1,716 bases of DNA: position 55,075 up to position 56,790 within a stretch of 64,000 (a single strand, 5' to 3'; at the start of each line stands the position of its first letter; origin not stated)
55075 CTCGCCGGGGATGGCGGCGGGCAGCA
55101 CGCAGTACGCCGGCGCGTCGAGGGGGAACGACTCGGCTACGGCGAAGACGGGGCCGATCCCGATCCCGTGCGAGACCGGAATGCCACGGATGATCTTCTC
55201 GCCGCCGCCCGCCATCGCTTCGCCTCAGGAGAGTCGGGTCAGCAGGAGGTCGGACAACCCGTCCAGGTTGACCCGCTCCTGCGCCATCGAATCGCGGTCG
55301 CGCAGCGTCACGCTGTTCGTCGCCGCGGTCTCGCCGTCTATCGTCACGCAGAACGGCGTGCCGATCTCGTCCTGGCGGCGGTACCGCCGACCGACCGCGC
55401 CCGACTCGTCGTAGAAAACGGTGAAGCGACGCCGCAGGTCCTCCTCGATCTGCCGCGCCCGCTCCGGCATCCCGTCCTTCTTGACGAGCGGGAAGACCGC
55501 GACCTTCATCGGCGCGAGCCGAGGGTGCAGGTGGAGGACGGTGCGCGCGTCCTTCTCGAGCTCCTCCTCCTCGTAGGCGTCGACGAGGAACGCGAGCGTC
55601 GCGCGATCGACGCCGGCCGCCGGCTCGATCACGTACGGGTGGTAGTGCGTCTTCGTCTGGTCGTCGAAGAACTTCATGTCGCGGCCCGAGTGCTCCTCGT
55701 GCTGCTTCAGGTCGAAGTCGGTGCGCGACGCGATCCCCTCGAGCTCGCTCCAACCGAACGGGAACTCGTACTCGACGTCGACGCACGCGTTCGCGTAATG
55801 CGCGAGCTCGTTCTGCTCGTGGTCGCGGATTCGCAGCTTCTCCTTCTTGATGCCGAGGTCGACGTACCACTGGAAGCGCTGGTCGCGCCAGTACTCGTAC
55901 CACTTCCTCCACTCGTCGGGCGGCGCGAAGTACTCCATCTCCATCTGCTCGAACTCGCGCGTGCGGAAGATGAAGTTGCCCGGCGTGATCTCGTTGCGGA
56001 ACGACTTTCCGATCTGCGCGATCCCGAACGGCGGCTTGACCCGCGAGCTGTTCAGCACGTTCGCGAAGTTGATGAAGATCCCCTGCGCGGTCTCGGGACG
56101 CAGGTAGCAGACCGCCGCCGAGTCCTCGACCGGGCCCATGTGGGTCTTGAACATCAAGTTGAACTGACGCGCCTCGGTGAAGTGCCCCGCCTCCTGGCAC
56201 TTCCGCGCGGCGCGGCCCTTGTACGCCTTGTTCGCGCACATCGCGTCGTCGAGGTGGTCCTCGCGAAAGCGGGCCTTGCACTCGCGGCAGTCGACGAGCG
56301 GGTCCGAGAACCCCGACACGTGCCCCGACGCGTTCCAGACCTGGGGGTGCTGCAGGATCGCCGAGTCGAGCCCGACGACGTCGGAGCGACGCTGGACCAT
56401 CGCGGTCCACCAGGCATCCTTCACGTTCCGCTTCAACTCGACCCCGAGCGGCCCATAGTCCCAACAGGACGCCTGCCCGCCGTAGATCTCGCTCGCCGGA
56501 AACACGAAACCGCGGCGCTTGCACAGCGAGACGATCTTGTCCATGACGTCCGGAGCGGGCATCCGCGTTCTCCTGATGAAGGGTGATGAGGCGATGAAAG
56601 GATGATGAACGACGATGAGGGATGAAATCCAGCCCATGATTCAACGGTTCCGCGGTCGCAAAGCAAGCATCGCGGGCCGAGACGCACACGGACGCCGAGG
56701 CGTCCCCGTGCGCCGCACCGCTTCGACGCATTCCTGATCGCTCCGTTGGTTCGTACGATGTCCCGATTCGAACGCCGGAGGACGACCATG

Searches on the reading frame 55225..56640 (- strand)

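Call 81: search_protein_families(library=pfam, proteins=[window:55225-56640:-], max_evalue=0.0001)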
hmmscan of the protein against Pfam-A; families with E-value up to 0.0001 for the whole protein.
window:55225-56640:- (471 aa): 2 families
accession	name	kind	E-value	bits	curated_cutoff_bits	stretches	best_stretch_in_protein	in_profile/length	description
PF03129.25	HGTP_anticodon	-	1.1e-18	67.6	21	1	379-467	1-92/94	Anticodon binding domain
PF00587.30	tRNA-synt_2b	-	1.3e-09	38.8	29.3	1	177-346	10-170/179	tRNA synthetase class II core domain (G, H, P, S and T)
